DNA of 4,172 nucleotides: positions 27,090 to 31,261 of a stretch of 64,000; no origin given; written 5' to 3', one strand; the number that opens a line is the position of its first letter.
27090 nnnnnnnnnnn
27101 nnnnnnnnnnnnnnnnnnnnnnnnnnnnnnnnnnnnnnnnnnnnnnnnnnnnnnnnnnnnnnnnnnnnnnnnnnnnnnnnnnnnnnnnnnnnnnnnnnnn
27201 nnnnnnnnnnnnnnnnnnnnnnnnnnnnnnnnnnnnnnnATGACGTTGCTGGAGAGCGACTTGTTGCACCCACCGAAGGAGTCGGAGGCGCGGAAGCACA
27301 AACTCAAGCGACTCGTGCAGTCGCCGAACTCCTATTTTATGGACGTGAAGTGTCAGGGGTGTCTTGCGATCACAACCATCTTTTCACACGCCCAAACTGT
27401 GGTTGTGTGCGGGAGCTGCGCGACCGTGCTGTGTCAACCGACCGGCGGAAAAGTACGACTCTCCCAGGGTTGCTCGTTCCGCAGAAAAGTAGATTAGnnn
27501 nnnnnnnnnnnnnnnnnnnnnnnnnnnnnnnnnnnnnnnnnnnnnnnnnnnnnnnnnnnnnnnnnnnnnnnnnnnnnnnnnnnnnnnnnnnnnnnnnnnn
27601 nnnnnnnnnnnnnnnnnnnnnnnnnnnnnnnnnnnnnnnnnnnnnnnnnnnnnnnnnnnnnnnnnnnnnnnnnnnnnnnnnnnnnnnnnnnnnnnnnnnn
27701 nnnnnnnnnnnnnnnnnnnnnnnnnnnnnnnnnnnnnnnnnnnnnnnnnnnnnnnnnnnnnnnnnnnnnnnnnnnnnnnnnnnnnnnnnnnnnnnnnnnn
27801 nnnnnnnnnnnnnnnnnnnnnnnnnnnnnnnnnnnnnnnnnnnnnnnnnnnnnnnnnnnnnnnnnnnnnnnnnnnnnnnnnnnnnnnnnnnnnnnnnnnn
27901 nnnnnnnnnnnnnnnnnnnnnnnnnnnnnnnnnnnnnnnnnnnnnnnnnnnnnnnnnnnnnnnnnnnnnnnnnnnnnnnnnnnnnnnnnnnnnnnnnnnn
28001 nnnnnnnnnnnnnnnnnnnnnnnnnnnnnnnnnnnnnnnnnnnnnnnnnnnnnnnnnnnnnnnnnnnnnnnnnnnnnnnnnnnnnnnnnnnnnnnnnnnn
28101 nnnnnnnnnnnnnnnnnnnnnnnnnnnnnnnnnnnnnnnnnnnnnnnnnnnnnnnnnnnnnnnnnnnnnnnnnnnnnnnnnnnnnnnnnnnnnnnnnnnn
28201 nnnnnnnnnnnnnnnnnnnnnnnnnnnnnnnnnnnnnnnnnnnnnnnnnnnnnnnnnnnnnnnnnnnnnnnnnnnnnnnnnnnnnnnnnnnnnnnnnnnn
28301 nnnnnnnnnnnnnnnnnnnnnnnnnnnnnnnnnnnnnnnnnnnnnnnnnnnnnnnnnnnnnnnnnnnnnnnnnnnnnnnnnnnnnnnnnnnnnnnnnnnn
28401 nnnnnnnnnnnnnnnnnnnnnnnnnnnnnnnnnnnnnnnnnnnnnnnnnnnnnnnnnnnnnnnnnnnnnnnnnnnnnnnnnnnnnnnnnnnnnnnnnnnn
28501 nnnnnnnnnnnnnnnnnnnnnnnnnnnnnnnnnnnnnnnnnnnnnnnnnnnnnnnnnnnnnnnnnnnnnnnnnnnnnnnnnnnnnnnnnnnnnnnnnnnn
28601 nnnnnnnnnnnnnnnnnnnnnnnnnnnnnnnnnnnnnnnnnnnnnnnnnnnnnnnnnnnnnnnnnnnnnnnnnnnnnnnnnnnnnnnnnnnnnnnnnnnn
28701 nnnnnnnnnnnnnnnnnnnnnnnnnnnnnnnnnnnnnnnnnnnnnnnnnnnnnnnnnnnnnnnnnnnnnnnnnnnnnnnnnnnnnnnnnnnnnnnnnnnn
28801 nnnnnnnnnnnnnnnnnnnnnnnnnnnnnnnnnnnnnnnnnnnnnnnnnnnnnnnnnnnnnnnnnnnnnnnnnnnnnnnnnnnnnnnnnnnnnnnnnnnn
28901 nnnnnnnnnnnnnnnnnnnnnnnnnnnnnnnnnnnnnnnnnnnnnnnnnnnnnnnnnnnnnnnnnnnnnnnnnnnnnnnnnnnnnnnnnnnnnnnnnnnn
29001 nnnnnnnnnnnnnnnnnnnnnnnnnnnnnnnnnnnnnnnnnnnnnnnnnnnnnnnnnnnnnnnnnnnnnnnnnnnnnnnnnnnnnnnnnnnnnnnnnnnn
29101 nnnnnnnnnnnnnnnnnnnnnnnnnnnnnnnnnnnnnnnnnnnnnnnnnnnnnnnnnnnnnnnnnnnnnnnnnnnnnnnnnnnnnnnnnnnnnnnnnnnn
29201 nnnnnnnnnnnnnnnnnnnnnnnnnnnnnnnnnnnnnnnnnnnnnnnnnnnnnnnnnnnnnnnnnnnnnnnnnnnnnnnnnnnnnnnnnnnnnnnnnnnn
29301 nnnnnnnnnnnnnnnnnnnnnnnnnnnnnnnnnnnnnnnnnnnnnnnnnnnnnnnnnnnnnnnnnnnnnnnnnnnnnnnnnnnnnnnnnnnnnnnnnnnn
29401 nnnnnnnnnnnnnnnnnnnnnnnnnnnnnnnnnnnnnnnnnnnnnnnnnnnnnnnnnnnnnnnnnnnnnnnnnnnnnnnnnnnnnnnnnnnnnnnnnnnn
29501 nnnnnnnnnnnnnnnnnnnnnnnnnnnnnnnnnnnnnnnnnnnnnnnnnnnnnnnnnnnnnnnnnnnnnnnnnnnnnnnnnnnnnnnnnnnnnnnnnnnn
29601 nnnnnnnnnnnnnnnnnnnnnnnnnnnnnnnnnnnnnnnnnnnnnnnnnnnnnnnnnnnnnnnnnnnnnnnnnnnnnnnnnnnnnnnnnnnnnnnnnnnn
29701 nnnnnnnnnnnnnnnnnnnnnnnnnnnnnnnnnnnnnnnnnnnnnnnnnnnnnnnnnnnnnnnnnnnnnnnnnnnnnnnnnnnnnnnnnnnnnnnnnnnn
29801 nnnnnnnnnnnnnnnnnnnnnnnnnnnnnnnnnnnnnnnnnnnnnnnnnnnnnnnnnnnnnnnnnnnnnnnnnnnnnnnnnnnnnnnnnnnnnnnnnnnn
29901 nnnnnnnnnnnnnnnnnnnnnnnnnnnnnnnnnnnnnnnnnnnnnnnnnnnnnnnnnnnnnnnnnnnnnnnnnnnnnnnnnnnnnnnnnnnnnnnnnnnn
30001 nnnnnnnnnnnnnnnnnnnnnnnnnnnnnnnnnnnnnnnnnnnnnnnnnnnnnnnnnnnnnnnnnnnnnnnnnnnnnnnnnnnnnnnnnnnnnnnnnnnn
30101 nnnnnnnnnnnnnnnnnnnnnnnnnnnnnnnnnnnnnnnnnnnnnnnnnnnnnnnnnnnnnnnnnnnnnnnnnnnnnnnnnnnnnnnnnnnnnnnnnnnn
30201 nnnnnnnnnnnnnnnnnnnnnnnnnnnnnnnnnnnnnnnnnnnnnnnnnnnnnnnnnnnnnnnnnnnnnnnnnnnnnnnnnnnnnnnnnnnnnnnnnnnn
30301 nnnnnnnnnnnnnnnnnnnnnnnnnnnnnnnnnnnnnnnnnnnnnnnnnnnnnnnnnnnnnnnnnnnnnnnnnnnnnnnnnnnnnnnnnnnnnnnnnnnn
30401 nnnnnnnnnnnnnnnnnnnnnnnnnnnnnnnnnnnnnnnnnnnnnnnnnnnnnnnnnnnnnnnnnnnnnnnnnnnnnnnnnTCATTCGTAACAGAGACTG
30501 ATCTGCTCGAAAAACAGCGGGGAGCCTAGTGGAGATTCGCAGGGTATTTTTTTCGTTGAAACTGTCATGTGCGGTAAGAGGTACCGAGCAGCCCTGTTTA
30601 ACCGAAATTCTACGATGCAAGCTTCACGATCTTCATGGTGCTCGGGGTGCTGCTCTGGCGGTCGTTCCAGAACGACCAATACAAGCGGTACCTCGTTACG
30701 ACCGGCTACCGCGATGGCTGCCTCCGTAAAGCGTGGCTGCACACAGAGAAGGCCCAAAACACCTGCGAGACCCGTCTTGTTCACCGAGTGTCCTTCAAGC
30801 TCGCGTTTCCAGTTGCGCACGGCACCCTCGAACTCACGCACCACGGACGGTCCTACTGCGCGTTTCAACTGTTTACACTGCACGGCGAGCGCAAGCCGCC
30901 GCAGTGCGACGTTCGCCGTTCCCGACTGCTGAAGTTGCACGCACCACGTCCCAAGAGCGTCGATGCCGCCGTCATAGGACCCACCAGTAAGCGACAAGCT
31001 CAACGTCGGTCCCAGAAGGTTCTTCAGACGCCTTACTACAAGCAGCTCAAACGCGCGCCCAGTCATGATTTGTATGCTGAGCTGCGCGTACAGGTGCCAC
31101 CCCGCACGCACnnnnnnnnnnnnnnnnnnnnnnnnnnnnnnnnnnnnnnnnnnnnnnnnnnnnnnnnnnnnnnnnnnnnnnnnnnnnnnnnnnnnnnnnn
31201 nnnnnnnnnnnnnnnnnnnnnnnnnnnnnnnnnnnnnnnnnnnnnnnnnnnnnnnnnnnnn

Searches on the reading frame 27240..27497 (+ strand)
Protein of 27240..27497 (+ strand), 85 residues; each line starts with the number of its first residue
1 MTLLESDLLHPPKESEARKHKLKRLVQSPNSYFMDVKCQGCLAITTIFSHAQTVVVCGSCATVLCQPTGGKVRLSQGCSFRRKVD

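Call 13: find_encoding_contigs(protein=window:27240-27497:+, flank=3000, max_places=4)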
Protein window:27240-27497:+ (85 aa): 23 contigs read that carry it; 4 places shown.
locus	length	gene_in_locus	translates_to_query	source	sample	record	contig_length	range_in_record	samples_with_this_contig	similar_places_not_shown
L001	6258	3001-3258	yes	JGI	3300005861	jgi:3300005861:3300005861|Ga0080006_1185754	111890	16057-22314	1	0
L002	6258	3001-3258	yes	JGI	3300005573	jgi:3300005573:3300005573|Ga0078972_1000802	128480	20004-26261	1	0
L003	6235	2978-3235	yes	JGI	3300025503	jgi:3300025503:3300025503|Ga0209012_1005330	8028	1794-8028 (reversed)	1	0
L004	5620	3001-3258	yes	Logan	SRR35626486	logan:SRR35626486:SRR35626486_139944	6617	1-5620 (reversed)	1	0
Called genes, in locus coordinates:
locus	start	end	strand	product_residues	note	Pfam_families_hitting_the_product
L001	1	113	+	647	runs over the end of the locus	PF02201:SWIB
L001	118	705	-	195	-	PF00025:Arf, PF09439:SRPRB, PF00071:Ras, PF01926:MMR_HSR1 (weak), PF04670:Gtr1_RagA (weak), PF08477:Roc, PF00503:G-alpha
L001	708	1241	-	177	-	-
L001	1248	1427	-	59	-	-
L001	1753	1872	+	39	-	-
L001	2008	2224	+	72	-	-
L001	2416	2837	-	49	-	-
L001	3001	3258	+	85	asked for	PF01667:Ribosomal_S27e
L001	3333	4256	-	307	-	PF04716:ETC_C1_NDUFA5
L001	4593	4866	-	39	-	-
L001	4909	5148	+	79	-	-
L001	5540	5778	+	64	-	-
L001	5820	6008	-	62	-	-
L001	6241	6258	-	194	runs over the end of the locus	PF04471:Mrr_cat, PF10356:RRG7 (weak)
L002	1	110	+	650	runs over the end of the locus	PF02201:SWIB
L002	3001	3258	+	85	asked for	PF01667:Ribosomal_S27e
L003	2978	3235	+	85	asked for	PF01667:Ribosomal_S27e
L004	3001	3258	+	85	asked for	PF01667:Ribosomal_S27e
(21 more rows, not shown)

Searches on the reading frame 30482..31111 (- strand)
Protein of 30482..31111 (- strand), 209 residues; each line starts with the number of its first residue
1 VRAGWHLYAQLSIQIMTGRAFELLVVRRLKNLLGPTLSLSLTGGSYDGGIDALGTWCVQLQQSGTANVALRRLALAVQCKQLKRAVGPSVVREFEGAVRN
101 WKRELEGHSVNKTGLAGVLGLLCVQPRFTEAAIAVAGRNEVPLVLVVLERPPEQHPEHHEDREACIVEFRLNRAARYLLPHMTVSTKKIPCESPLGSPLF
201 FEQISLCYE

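Call 14: search_protein_families(library=pfam, proteins=[window:30482-31111:-], max_evalue=0.01)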
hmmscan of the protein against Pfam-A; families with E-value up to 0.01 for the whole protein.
window:30482-31111:- (209 aa): 2 families
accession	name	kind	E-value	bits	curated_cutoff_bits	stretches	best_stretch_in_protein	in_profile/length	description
PF10356.15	RRG7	-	1.4e-15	57.6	22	2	16-59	4-46/185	Required for respiratory growth protein 7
PF04471.18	Mrr_cat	-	4.8e-09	36.8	21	1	15-108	3-76/115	Restriction endonuclease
